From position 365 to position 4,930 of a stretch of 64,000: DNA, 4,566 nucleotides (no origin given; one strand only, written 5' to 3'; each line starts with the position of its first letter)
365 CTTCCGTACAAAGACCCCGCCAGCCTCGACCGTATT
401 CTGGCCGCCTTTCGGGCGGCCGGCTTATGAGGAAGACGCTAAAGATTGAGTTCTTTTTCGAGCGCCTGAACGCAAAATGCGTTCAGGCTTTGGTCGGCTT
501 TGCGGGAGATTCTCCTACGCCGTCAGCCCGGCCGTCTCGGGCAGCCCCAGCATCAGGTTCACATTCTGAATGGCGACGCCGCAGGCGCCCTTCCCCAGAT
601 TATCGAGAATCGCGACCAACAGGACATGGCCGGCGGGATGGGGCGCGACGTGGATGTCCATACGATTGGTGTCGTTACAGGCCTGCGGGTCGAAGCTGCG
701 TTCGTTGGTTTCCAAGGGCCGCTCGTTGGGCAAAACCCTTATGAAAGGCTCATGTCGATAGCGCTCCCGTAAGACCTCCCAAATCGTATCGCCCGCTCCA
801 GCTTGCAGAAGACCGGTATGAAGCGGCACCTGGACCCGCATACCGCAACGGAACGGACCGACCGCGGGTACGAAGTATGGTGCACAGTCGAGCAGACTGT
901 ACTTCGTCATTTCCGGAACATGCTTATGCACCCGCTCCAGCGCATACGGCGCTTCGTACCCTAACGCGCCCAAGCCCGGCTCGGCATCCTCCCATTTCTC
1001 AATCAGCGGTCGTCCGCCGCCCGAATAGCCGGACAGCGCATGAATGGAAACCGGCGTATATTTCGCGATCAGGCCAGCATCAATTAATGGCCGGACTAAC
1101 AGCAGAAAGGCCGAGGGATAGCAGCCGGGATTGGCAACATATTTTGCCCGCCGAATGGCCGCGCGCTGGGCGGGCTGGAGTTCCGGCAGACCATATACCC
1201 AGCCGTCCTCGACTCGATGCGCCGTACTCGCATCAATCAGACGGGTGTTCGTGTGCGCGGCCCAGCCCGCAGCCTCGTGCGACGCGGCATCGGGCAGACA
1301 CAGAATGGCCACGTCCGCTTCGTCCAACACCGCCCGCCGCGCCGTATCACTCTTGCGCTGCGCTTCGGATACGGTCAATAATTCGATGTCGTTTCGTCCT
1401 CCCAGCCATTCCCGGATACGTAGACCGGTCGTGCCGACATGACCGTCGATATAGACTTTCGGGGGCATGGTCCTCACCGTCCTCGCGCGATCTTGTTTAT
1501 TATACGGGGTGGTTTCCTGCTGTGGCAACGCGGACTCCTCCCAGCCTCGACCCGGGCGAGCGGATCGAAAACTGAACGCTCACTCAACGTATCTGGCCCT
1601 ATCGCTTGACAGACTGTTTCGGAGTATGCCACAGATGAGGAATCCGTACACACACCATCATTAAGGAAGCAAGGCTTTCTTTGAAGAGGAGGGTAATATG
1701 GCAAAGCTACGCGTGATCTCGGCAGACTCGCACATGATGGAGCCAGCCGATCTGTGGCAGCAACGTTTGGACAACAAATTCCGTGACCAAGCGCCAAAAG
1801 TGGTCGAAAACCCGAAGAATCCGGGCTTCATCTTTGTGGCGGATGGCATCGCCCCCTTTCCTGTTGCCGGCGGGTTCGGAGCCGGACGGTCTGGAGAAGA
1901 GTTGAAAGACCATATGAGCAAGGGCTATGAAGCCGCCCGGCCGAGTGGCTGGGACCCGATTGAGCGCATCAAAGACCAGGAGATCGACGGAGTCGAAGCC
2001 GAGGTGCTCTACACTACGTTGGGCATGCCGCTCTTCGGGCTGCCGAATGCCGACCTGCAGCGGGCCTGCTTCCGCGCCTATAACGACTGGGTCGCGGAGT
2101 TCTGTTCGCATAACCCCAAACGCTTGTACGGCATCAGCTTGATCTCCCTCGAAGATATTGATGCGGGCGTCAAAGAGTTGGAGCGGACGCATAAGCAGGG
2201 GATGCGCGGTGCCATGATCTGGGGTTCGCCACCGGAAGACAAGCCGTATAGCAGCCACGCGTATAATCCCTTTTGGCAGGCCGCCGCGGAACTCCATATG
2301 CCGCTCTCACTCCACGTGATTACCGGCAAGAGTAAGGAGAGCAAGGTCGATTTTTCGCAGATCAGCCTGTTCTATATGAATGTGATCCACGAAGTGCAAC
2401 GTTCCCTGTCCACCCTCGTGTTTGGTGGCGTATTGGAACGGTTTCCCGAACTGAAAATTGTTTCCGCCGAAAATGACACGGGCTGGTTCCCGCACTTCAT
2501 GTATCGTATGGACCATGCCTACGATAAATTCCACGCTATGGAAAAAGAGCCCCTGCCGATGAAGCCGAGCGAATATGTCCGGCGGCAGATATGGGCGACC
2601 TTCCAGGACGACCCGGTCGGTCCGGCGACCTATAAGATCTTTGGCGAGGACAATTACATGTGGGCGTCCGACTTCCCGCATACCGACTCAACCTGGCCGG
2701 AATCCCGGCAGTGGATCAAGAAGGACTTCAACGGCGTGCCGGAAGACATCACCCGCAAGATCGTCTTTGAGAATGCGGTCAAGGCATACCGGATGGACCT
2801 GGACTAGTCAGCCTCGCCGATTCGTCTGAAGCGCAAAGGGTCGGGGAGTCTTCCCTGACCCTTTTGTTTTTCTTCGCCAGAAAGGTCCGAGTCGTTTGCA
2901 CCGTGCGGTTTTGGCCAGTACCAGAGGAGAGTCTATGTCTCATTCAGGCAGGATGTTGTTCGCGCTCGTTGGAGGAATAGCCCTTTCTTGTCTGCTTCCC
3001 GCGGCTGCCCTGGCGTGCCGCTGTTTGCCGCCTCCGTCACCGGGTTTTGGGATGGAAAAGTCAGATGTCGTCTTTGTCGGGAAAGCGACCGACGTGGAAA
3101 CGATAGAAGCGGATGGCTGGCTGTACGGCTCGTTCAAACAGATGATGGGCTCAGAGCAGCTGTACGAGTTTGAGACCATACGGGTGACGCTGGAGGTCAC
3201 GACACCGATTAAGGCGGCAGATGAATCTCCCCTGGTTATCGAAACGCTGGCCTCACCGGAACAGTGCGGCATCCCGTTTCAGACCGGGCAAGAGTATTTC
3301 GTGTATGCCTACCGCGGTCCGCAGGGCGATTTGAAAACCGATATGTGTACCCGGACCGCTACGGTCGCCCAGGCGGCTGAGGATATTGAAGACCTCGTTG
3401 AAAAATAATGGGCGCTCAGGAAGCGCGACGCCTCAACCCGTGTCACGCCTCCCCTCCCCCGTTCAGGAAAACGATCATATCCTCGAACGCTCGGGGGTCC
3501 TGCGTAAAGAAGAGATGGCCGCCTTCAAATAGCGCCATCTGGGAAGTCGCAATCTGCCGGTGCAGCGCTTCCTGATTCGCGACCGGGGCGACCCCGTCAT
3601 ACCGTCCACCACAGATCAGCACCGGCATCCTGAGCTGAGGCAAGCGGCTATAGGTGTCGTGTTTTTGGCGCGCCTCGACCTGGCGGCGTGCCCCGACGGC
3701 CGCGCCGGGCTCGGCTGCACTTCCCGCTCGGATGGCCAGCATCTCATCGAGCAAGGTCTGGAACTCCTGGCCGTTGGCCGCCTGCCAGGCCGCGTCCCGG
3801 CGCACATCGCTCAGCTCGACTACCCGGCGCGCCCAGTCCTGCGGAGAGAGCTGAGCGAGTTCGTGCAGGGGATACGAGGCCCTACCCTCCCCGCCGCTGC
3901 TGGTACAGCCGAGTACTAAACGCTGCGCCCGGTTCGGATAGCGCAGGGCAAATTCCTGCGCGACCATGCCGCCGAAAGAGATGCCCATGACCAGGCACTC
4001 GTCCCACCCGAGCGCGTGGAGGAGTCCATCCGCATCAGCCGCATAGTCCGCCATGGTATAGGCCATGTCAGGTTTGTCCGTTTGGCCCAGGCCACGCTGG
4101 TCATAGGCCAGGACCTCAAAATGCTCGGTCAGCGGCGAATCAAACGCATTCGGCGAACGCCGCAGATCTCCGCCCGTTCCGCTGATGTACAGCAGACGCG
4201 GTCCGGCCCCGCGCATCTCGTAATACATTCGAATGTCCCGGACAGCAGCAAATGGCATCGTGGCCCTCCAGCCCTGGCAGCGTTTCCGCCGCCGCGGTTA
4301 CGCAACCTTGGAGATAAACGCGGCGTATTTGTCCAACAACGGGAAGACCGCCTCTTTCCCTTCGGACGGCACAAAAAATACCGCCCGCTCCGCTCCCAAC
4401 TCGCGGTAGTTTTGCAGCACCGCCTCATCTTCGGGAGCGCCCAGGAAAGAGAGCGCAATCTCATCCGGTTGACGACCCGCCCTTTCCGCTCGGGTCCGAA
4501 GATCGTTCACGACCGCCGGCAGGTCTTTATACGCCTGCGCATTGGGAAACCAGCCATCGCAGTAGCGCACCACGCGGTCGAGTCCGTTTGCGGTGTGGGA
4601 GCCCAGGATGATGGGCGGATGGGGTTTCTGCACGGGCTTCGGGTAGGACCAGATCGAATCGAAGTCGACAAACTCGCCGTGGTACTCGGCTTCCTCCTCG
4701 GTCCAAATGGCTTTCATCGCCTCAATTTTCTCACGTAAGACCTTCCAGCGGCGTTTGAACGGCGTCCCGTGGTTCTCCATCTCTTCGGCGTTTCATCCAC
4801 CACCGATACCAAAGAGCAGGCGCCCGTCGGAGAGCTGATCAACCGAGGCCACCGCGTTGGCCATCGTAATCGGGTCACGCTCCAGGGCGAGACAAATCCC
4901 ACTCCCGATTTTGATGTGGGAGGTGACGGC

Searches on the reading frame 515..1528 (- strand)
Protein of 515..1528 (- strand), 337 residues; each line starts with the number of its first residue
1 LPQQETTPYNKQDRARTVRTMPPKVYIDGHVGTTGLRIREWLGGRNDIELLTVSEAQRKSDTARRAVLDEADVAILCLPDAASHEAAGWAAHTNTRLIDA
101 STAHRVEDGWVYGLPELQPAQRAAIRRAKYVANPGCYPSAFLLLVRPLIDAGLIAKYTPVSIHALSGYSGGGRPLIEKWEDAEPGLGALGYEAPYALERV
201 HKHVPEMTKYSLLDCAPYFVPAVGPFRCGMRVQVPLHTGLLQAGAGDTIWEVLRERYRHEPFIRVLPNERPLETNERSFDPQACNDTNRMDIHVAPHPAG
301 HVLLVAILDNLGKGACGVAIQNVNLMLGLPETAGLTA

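Call 70: search_protein_families(library=pfam, proteins=[window:515-1528:-], max_evalue=0.001)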
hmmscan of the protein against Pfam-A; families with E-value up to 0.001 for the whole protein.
window:515-1528:- (337 aa): 2 families
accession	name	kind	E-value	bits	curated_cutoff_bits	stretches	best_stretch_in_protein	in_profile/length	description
PF22698.1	Semialdhyde_dhC_1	-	1.6e-26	93.6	27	1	136-310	1-165/165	Semialdehyde dehydrogenase, dimerisation domain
PF01118.30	Semialdhyde_dh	-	2.1e-10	41.5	26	1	62-121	58-117/121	Semialdehyde dehydrogenase, NAD binding domain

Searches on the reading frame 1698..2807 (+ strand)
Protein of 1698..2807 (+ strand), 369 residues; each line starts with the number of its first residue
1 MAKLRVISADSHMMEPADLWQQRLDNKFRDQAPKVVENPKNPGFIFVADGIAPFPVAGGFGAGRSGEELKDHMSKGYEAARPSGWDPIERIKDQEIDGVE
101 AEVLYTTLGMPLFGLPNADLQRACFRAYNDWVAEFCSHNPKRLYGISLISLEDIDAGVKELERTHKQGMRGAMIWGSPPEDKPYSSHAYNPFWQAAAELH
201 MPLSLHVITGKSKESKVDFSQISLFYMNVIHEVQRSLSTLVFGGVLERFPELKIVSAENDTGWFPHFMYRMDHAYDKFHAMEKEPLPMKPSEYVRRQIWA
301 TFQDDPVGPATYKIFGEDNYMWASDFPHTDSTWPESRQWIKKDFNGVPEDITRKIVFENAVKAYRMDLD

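Call 46: search_protein_families(library=pfam, proteins=[window:1698-2807:+], max_evalue=0.001)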
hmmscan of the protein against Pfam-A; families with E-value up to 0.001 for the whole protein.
window:1698-2807:+ (369 aa): 1 family
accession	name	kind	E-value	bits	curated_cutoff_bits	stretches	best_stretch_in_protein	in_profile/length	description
PF04909.20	Amidohydro_2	-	4.8e-28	99.2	26.4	1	118-365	56-288/289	Amidohydrolase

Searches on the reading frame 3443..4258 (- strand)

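Call 70: search_protein_families(library=pfam, proteins=[window:3443-4258:-], max_evalue=0.001)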
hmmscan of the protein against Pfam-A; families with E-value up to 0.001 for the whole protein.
window:3443-4258:- (271 aa): 3 families
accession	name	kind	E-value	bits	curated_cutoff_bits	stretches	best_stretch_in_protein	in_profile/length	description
PF00561.26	Abhydrolase_1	-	4e-22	79.5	25.8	1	20-254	1-244/245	alpha/beta hydrolase fold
PF12697.13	Abhydrolase_6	-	5.3e-15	57.1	26.3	1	38-260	19-216/217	Alpha/beta hydrolase family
PF12146.15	Hydrolase_4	-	7.4e-15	55.3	27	1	41-243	26-226/239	Serine aminopeptidase, S33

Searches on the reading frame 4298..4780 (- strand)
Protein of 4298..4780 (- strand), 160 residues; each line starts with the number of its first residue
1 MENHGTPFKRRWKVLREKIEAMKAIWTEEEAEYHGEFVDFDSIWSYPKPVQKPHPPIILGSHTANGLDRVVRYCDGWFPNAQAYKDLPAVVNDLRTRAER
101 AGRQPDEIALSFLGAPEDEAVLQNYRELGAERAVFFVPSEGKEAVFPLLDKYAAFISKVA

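Call 70: search_protein_families(library=pfam, proteins=[window:4298-4780:-], max_evalue=0.001)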
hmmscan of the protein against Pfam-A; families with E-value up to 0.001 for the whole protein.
window:4298-4780:- (160 aa): 1 family
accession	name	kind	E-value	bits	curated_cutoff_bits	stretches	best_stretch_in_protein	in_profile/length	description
PF00296.26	Bac_luciferase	-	8.3e-23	81.6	27.9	1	2-112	114-224/314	Luciferase-like monooxygenase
